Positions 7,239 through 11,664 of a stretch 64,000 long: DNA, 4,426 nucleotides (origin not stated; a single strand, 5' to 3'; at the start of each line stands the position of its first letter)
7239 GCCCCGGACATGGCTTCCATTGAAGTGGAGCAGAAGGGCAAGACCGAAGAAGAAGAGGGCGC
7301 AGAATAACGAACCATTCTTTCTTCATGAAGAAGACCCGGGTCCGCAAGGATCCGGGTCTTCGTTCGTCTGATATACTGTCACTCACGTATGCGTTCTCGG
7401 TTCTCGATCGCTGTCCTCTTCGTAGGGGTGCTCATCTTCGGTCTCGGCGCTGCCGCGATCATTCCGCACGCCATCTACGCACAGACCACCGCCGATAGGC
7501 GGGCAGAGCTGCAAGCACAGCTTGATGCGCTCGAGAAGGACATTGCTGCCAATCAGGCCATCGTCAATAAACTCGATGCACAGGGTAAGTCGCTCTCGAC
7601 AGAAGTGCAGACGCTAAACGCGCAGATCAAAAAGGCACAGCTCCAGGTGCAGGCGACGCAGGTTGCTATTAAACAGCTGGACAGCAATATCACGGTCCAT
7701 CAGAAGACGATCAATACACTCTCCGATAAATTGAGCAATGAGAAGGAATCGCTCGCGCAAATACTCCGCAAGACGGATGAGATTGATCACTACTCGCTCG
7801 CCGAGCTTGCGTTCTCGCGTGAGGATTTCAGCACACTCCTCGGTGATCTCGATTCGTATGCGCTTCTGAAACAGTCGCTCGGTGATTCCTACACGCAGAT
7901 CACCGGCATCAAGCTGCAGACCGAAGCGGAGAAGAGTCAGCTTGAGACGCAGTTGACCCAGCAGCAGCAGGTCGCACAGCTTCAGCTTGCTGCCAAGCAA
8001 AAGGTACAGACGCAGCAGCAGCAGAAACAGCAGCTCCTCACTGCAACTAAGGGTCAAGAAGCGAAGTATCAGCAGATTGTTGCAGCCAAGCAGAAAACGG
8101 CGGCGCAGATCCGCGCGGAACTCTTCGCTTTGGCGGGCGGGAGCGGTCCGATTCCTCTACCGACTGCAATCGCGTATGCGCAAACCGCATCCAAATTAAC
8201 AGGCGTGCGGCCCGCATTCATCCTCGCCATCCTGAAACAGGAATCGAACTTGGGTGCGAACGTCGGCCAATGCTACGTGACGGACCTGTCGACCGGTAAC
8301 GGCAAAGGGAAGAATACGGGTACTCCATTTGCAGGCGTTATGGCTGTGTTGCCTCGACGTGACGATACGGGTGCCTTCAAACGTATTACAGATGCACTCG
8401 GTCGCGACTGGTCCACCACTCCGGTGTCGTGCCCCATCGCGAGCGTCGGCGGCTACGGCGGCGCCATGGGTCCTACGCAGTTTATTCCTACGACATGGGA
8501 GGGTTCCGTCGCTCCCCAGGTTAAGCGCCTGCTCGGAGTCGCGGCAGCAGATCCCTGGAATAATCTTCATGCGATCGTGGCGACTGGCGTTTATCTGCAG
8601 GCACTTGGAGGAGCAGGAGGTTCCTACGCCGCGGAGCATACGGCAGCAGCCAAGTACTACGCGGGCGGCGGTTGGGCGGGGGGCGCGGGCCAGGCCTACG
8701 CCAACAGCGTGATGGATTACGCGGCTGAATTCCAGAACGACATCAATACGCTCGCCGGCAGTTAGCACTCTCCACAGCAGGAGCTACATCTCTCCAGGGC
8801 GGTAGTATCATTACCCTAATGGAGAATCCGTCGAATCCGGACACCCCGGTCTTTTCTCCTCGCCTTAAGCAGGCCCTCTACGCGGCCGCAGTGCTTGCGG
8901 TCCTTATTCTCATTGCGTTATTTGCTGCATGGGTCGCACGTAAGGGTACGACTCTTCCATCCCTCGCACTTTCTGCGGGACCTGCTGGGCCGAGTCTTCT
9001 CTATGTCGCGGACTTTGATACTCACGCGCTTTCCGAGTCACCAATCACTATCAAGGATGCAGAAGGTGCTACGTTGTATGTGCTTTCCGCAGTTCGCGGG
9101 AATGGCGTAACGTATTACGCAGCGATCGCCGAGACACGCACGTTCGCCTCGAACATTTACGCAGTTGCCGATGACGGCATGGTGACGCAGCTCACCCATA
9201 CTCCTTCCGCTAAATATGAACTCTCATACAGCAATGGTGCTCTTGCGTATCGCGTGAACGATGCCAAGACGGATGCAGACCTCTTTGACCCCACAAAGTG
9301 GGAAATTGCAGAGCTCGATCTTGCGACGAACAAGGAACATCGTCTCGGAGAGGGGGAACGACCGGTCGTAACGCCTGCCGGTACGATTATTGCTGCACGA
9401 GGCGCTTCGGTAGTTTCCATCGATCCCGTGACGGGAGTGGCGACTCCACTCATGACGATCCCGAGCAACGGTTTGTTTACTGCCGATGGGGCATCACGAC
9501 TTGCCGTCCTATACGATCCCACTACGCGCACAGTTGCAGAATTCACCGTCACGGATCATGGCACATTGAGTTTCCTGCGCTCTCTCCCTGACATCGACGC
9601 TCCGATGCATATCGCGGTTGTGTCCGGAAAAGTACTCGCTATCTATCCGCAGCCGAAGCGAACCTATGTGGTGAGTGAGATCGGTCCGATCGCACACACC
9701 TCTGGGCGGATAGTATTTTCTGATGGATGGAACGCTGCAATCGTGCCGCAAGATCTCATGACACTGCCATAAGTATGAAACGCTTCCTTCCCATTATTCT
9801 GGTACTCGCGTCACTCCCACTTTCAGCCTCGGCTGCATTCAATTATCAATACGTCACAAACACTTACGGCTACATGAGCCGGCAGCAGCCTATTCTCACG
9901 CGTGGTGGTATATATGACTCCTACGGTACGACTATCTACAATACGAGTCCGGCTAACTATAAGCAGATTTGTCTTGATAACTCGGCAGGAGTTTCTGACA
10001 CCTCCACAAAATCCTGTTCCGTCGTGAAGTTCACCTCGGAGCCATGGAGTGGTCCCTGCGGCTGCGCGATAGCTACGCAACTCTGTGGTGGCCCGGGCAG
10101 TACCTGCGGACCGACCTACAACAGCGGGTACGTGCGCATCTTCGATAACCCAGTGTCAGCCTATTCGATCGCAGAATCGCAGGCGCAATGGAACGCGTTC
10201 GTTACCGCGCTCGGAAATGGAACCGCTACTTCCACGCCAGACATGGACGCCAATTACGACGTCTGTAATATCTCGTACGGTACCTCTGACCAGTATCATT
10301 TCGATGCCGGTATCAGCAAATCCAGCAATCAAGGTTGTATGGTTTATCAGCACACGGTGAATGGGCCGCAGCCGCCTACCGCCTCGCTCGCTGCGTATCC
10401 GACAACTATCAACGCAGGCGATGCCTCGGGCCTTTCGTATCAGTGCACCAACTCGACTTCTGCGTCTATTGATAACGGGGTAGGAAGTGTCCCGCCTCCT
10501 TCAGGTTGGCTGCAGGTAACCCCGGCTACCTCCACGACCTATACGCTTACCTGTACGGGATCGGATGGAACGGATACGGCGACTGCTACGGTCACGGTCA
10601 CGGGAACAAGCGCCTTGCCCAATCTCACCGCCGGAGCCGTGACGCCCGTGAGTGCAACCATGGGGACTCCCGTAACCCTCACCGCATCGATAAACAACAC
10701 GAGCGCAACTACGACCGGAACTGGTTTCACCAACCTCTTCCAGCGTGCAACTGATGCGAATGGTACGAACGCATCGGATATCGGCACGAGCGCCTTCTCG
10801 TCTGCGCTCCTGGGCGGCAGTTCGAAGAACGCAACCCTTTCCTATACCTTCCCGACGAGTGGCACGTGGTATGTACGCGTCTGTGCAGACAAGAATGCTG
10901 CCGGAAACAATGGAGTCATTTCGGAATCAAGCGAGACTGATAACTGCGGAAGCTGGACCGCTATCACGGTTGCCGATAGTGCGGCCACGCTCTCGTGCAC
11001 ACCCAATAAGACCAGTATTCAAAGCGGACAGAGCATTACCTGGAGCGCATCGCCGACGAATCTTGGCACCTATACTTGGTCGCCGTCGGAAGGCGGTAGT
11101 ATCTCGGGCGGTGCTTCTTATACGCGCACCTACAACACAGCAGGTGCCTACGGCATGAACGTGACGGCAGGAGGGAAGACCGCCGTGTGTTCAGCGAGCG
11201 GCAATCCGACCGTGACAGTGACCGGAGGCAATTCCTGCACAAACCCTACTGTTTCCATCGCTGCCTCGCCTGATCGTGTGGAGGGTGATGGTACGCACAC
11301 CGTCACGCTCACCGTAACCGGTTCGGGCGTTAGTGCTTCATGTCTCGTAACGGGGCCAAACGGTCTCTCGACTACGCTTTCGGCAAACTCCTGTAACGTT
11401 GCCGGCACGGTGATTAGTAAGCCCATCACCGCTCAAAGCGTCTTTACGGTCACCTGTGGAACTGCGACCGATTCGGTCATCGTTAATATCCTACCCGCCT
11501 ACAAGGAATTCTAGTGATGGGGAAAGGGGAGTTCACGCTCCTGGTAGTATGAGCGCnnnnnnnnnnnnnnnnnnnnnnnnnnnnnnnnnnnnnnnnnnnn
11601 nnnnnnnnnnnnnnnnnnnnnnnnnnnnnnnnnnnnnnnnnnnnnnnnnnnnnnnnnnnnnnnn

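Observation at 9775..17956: Five-gene surface operon: two CARDB-like paralogs with a conserved ...P.(Y/F)(K/E)EF C-terminus bracketing a membrane protein, an Lnt-like acyltransferase and a C-terminally anchored wall protein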

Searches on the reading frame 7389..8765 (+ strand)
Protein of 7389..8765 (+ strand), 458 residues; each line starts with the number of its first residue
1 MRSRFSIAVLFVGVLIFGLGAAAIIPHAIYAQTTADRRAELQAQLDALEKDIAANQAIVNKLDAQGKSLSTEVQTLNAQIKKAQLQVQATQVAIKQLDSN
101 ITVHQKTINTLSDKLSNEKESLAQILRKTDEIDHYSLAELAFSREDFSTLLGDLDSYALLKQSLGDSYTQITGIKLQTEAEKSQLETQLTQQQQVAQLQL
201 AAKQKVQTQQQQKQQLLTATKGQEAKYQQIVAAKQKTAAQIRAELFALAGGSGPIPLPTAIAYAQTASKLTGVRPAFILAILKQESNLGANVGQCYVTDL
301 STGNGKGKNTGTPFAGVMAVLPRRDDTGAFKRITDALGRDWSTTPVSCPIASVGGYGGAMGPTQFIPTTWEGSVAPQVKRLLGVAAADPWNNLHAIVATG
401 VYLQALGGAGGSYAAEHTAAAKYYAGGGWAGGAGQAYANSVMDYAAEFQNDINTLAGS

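Call 3: search_protein_families(library=pfam, proteins=[window:7389-8765:+], max_evalue=0.1)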
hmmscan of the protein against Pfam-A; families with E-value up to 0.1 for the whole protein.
window:7389-8765:+ (458 aa): 3 families
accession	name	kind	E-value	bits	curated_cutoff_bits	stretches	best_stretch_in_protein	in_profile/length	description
PF13406.11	SLT_2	-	0.00011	22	24.3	1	261-405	74-198/292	Transglycosylase SLT domain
PF01601.21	CoV_S2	-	0.0064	15.6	40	1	7-109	165-262/521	Coronavirus spike glycoprotein S2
PF11559.13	ADIP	-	0.012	16.1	34.3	1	36-119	52-135/151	Afadin- and alpha -actinin-Binding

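Call 4: search_protein_families(library=ncbifam, proteins=[window:7389-8765:+], max_evalue=0.1)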
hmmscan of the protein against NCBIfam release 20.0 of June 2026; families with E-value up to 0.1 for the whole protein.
window:7389-8765:+ (458 aa): 9 families
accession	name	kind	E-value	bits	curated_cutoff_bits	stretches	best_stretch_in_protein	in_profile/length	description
NF008644.1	PRK11637.1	equivalog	2.9e-05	23.2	270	1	42-244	3-205/385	murein hydrolase activator EnvC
TIGR02169.1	SMC_prok_A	equivalog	7.8e-05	20.5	729.4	1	32-136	844-948/1165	chromosome segregation protein SMC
NF045487.1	ASRP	equivalog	0.00022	20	300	1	34-135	353-451/593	archaea-specific SMC-related protein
TIGR02168.1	SMC_prok_B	equivalog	0.00051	17.9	567.35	1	36-241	253-444/1181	chromosome segregation protein SMC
NF040788.1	S-lay_SlaB_Mtsph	equivalog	0.00078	18.5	700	1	52-114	310-372/416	S-layer protein SlaB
NF046104.1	PptglHdxlasePcsB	equivalog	0.001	18.3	450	1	42-123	24-105/400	peptidoglycan hydrolase PcsB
NF038350.1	taxis_HmpF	equivalog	0.0051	15.2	200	1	38-124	461-547/553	pilus motility taxis protein HmpF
NF052320.1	Cbp1_fam_LP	subfamily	0.0072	15.9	90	1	34-125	79-170/286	Cbp1 family collagen-binding glycoprotein adhesin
NF045780.1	TrlF_fam_ATP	equivalog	0.026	13.2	350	1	36-240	463-669/944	TrlF family AAA-like ATPase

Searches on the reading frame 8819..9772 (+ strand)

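Call 3: search_protein_families(library=pfam, proteins=[window:8819-9772:+], max_evalue=0.1)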
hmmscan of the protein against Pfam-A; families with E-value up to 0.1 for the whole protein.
window:8819-9772:+ (317 aa): 1 family
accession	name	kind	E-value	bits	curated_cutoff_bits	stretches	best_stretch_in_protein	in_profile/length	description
PF12911.12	OppC_N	-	0.046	14.1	23.9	1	17-41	14-38/53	N-terminal TM domain of oligopeptide transport permease C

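Call 4: search_protein_families(library=ncbifam, proteins=[window:8819-9772:+], max_evalue=0.1)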
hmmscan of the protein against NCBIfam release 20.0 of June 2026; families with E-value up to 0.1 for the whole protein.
window:8819-9772:+ (317 aa): 0 families

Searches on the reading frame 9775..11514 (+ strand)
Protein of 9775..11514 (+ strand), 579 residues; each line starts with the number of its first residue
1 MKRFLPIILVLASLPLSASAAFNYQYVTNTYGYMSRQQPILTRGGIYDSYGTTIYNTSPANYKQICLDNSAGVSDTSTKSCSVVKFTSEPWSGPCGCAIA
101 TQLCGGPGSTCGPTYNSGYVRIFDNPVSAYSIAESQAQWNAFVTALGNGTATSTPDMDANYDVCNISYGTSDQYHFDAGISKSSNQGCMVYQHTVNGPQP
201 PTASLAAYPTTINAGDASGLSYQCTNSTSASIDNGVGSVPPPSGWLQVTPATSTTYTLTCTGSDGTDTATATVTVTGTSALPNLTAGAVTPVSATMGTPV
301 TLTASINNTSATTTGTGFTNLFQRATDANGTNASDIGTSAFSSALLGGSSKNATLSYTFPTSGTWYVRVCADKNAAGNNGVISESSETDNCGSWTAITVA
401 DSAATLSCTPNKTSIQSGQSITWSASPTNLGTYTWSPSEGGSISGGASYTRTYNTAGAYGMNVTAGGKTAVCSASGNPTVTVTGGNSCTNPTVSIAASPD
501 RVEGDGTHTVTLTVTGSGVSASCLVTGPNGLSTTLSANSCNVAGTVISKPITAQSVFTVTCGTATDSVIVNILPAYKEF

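Call 3: search_protein_families(library=pfam, proteins=[window:9775-11514:+], max_evalue=0.1)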
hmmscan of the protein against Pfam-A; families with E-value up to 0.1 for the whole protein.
window:9775-11514:+ (579 aa): 4 families
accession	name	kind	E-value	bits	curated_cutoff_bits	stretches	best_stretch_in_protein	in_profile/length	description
PF07705.17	CARDB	-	1.2e-05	25.9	22.7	1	282-391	2-98/101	CARDB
PF03678.21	Adeno_hexon_C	-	0.0067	16.4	27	1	21-91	156-225/241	Hexon, adenovirus major coat protein, C-terminal domain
PF18911.6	PKD_4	-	0.01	16.3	27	1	413-481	12-84/85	PKD domain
PF04151.21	PPC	-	0.035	15.4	25.9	1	311-369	18-68/70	Bacterial pre-peptidase C-terminal domain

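Call 4: search_protein_families(library=ncbifam, proteins=[window:9775-11514:+], max_evalue=0.1)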
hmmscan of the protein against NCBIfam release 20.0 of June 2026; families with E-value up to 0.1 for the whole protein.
window:9775-11514:+ (579 aa): 0 families
